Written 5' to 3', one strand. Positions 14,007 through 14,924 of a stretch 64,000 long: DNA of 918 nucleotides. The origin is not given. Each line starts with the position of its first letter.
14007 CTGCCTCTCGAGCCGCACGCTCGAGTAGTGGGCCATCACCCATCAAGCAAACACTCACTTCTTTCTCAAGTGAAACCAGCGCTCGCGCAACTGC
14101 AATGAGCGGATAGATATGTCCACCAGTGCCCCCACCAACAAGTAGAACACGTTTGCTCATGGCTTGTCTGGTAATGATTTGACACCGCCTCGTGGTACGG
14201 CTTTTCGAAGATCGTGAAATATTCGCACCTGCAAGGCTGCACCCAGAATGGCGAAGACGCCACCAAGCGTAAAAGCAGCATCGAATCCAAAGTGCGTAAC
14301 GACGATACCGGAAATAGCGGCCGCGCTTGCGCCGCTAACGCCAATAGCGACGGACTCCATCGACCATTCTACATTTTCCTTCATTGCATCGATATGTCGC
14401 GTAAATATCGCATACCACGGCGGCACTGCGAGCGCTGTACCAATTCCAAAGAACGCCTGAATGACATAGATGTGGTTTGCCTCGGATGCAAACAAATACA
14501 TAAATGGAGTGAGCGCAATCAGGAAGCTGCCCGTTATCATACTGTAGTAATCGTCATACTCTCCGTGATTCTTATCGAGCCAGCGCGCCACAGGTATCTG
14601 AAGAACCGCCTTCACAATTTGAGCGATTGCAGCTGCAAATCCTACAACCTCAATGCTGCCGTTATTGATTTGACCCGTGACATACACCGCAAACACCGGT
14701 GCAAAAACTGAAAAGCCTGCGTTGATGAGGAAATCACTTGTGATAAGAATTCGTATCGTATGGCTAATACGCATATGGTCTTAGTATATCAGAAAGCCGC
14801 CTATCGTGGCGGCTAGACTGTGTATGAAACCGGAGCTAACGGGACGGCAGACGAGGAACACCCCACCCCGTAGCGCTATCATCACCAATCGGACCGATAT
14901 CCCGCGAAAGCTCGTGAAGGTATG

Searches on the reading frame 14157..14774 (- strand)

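Call 95: search_protein_families(library=pfam, proteins=[window:14157-14774:-], max_evalue=0.0001)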
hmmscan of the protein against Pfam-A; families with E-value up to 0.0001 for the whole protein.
window:14157-14774:- (205 aa): 2 families
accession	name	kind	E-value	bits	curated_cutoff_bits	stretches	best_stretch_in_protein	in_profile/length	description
PF07690.21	MFS_1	-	2e-17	63.6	33.4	1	15-191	6-177/347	Major Facilitator Superfamily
PF05977.19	MFS_3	-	7.3e-06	25.1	27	1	81-184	87-190/524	Transmembrane secretion effector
